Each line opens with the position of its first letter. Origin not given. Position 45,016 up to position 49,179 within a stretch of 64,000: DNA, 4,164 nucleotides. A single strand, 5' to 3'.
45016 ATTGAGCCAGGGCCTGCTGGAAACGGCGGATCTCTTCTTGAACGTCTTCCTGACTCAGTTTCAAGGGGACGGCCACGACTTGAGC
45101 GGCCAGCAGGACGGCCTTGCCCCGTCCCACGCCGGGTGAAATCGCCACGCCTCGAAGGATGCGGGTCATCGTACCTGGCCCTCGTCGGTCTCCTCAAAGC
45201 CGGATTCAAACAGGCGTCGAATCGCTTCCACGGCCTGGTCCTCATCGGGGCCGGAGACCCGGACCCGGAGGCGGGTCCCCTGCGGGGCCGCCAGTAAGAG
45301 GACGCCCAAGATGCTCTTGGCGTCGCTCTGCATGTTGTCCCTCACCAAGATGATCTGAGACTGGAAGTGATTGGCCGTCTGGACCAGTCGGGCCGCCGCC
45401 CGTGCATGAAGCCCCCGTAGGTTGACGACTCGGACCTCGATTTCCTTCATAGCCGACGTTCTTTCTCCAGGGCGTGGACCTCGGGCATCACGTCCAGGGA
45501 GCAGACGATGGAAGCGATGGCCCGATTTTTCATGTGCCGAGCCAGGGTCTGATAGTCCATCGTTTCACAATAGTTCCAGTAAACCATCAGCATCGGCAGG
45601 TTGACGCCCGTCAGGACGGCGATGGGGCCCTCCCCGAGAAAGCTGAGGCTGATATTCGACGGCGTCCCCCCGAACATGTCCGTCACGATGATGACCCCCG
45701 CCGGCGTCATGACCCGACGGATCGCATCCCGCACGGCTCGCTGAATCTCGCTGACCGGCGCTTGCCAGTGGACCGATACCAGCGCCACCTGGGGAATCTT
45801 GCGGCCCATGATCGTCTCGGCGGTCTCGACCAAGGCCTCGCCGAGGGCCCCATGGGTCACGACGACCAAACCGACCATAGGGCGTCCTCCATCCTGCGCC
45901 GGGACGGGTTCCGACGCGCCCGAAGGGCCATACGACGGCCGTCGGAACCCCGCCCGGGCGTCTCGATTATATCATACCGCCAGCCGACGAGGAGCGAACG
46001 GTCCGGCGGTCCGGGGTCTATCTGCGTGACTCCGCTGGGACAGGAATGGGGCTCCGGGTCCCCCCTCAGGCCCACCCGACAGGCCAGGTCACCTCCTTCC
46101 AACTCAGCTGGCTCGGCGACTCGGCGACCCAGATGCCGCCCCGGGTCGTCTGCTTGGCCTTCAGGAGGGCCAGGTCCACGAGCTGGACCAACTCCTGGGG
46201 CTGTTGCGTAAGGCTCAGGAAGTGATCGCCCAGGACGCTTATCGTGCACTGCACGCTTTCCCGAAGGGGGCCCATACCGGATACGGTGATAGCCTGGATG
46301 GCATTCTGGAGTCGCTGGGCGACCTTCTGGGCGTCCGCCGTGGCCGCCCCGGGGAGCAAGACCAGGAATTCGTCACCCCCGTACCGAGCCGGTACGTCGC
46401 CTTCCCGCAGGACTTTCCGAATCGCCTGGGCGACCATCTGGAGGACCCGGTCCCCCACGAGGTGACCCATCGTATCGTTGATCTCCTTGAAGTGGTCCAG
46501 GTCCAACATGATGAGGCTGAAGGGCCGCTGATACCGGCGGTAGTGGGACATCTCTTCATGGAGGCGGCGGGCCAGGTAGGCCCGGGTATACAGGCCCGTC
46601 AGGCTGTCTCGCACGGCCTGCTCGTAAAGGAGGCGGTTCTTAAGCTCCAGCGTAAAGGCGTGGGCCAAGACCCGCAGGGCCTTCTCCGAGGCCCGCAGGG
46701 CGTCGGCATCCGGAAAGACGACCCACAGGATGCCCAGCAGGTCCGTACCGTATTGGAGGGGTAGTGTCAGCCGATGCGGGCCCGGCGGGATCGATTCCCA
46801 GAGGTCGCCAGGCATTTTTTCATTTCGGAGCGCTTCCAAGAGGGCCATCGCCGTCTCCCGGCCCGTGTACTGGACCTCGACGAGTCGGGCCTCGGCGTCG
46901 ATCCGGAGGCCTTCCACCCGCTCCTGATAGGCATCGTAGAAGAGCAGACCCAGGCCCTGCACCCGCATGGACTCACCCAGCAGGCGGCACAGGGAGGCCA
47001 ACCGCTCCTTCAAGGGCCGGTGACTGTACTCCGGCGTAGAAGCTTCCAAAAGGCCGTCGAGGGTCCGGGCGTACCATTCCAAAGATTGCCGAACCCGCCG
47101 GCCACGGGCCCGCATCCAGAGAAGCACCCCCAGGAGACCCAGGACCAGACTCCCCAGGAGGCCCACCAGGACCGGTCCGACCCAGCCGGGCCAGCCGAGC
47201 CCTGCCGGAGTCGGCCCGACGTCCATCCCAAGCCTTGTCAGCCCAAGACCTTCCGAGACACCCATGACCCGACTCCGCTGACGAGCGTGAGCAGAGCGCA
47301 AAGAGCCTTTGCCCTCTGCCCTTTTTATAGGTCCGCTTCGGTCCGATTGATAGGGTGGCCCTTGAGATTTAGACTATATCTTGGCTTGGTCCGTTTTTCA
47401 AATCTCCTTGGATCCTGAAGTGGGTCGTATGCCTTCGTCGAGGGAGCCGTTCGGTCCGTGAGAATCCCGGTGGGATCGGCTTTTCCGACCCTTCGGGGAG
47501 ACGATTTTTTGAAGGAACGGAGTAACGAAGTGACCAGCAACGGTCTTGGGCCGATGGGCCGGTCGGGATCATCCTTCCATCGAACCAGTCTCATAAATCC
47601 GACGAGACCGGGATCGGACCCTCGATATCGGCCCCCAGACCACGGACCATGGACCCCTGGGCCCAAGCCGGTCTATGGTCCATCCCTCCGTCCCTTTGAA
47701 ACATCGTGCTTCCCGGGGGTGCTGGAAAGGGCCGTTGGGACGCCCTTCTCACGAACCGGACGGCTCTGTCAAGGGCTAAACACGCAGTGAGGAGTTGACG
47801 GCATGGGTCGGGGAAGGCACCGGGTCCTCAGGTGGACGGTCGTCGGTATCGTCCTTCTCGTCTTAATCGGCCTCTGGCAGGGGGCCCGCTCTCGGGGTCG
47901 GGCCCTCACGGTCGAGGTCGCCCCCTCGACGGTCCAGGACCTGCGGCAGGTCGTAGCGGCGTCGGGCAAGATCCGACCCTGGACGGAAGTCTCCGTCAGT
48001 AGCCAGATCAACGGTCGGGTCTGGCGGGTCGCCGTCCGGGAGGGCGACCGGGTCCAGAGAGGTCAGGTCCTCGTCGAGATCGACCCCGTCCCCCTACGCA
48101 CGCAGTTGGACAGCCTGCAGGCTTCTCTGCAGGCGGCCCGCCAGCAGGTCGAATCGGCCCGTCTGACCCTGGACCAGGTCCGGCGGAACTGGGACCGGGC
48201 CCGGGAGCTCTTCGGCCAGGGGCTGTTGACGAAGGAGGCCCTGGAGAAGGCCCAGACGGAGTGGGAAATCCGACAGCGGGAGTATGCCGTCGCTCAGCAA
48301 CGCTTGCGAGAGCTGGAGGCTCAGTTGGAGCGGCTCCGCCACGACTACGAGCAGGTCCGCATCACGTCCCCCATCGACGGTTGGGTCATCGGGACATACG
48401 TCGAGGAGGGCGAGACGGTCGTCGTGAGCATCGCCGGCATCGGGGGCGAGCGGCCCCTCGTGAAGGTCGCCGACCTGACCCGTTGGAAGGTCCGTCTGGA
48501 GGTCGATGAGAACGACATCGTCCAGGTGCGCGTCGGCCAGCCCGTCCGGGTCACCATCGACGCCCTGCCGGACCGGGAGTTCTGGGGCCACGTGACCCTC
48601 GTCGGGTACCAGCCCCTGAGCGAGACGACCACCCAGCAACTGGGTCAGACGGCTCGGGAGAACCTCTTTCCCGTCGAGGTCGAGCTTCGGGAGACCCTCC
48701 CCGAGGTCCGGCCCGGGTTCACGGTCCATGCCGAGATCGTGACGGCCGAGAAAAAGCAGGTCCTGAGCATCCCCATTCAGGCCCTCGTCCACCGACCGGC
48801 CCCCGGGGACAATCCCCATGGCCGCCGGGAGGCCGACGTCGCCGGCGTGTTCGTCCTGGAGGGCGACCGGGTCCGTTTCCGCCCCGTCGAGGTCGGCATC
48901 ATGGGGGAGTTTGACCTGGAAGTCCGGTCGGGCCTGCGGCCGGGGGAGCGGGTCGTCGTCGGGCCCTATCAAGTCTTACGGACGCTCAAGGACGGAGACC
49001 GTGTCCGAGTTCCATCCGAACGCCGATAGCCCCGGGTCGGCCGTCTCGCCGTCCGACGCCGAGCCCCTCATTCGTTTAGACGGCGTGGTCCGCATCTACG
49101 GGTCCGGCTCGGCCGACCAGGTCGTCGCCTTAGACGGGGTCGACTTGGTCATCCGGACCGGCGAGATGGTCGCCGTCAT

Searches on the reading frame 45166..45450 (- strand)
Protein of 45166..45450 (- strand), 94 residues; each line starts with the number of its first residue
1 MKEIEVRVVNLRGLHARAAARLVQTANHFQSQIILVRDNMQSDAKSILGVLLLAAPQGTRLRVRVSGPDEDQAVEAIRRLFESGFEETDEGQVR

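Call 68: search_protein_families(library=pfam, proteins=[window:45166-45450:-], max_evalue=0.0001)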
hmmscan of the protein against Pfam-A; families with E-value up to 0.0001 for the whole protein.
window:45166-45450:- (94 aa): 1 family
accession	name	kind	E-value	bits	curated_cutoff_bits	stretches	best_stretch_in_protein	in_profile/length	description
PF00381.24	PTS-HPr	-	1.9e-26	92.3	23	1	3-82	2-80/81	PTS HPr component phosphorylation site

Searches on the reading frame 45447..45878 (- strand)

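Call 68: search_protein_families(library=pfam, proteins=[window:45447-45878:-], max_evalue=0.0001)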
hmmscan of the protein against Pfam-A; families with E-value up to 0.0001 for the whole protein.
window:45447-45878:- (143 aa): 1 family
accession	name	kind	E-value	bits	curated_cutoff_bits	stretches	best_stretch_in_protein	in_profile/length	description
PF03610.21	EIIA-man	-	3.2e-18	66.4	21.4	1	3-102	1-101/116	PTS system fructose IIA component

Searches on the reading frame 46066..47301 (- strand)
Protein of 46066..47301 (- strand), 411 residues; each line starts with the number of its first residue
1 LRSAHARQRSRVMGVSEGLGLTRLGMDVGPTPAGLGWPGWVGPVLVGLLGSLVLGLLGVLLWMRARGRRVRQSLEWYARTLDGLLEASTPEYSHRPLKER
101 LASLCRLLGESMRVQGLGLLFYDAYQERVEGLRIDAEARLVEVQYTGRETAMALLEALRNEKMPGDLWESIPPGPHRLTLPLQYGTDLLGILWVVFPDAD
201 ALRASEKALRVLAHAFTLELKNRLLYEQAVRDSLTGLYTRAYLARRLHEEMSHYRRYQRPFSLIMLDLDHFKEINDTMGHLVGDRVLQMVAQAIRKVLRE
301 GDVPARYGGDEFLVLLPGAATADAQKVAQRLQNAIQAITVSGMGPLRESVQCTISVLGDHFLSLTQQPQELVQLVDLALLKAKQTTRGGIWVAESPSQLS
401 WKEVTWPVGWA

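Call 68: search_protein_families(library=pfam, proteins=[window:46066-47301:-], max_evalue=0.0001)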
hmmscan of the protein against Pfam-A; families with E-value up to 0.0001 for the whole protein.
window:46066-47301:- (411 aa): 1 family
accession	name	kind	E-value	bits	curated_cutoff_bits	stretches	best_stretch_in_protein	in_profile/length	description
PF00990.26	GGDEF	-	1.4e-41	142.4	23.8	1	229-387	1-159/161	Diguanylate cyclase, GGDEF domain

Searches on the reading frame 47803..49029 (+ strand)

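Call 68: search_protein_families(library=pfam, proteins=[window:47803-49029:+], max_evalue=0.0001)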
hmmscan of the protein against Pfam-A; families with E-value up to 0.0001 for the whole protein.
window:47803-49029:+ (408 aa): 5 families
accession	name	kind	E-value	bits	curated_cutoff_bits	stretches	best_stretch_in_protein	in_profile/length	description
PF16576.10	HlyD_D23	-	2e-19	70.2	30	1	62-270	19-187/214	Barrel-sandwich domain of CusB or HlyD membrane-fusion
PF13437.12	HlyD_3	-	2.8e-11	44.5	22.2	1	187-304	2-105/106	HlyD family secretion protein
PF13533.13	Biotin_lipoyl_2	-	7.7e-08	32.4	29.8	1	63-94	1-32/32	Biotin-lipoyl like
PF02321.23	OEP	-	7.8e-06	26.3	22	1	98-178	105-185/187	Outer membrane efflux protein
PF00364.28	Biotin_lipoyl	-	8.4e-06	26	22.1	0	63-93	43-73/73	Biotin-requiring enzyme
